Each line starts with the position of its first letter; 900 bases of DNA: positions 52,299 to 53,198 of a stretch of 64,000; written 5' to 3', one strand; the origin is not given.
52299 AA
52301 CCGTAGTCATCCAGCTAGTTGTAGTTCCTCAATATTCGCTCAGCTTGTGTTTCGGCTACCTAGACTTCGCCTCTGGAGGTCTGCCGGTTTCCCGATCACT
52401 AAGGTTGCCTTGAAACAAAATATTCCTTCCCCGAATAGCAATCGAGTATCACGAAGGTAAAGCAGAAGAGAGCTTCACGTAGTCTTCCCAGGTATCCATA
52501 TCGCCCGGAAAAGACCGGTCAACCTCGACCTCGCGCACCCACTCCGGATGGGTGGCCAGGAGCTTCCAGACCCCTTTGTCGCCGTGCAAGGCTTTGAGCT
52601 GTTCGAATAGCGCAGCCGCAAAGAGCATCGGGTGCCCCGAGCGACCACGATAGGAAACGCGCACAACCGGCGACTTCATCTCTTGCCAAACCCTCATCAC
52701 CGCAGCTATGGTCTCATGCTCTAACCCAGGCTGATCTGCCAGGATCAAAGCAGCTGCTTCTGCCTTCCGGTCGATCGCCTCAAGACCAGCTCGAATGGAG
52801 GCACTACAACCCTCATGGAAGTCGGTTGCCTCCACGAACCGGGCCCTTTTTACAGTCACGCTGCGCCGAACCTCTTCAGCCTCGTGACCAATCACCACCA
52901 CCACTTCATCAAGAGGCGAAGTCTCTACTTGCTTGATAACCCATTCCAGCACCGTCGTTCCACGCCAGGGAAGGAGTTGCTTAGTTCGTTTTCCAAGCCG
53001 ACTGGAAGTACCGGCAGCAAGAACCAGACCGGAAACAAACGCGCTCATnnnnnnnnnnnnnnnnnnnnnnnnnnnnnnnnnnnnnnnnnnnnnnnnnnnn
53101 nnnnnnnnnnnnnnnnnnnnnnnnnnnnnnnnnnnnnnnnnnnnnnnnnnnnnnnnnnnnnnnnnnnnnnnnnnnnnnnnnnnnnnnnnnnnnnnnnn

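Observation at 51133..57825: Form-I (AYRCSFR) CO dehydrogenase coxMSL followed by XdhC::YHS, MocA and XdhC, with no CoxD/CoxE-like genes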

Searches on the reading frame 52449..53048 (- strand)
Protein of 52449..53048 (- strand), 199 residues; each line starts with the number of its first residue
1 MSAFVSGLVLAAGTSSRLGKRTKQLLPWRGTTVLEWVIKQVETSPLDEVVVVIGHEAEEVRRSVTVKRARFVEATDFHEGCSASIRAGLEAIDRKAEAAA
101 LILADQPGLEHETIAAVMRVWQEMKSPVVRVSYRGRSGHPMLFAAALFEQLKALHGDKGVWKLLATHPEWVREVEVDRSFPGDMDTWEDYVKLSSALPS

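Call 3: search_protein_families(library=pfam, proteins=[window:52449-53048:-], max_evalue=0.01)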
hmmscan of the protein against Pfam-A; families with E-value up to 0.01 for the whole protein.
window:52449-53048:- (199 aa): 3 families
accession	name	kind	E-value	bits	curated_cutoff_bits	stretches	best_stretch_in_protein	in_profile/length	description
PF12804.13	NTP_transf_3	-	6.5e-39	134.1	27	1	7-167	1-157/160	MobA-like NTP transferase domain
PF01128.25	IspD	-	1.1e-06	29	27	1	8-126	4-122/221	2-C-methyl-D-erythritol 4-phosphate cytidylyltransferase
PF02348.25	CTP_transf_3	-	0.0054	17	22.6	1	8-123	3-116/217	Cytidylyltransferase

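Call 4: search_protein_families(library=ncbifam, proteins=[window:52449-53048:-], max_evalue=0.001)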
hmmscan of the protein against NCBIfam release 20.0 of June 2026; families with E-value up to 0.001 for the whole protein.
window:52449-53048:- (199 aa): 31 families (the best 25 are shown)
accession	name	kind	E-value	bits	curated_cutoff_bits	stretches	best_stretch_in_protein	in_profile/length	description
TIGR03310.1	matur_MocA_YgfJ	equivalog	1.8e-45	155.3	186.45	1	7-192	2-187/188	molybdenum cofactor cytidylyltransferase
NF045665.1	NTPtran_DVU1551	equivalog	1.3e-40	139.6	315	1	6-196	2-192/359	DVU_1551 family NTP transferase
NF045782.1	NicBOxredNboR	equivalog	5.8e-31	107.8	260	1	4-192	8-204/206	nicotine blue oxidoreductase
TIGR03202.1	pucB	equivalog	3e-29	102.1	235.05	1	7-190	3-192/192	xanthine dehydrogenase accessory protein PucB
NF053639.1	Mfer334_fam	equivalog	7.2e-13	48.9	260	1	18-137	22-142/209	pseudomurein biosynthesis protein PmurB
NF010933.0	PRK14353.1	equivalog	1.5e-12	46.9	505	1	6-129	7-132/453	bifunctional UDP-N-acetylglucosamine diphosphorylase/glucosamine-1-phosphate N-acetyltransferase GlmU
TIGR01173.1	glmU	equivalog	3.8e-12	45.8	366.85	1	8-125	4-121/452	bifunctional UDP-N-acetylglucosamine diphosphorylase/glucosamine-1-phosphate N-acetyltransferase GlmU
NF010934.1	PRK14354.1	equivalog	5.4e-12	45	450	1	8-125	3-119/447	bifunctional UDP-N-acetylglucosamine diphosphorylase/glucosamine-1-phosphate N-acetyltransferase GlmU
TIGR02665.1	molyb_mobA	equivalog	7.5e-11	42.4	151.85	1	6-154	2-147/186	molybdenum cofactor guanylyltransferase MobA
NF010932.0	PRK14352.1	equivalog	1e-10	40.9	611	1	6-127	8-132/488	bifunctional UDP-N-acetylglucosamine diphosphorylase/glucosamine-1-phosphate N-acetyltransferase GlmU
TIGR00453.1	ispD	equivalog_domain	1.6e-10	40.8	181.3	1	8-123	3-119/219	2-C-methyl-D-erythritol 4-phosphate cytidylyltransferase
NF010936.0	PRK14356.1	equivalog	1.6e-09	37.2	666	1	5-120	6-122/456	bifunctional UDP-N-acetylglucosamine diphosphorylase/glucosamine-1-phosphate N-acetyltransferase GlmU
NF010935.0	PRK14355.1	equivalog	1.7e-09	36.8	718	1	5-128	4-128/459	bifunctional UDP-N-acetylglucosamine diphosphorylase/glucosamine-1-phosphate N-acetyltransferase GlmU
NF010940.0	PRK14360.1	equivalog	3.6e-09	35.7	602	1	9-129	6-127/452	bifunctional UDP-N-acetylglucosamine diphosphorylase/glucosamine-1-phosphate N-acetyltransferase GlmU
NF006899.0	PRK09382.1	equivalog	8.7e-09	35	417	1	6-123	8-127/387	bifunctional 2-C-methyl-D-erythritol 4-phosphate cytidylyltransferase/2-C-methyl-D-erythritol 2,4-cyclodiphosphate synthase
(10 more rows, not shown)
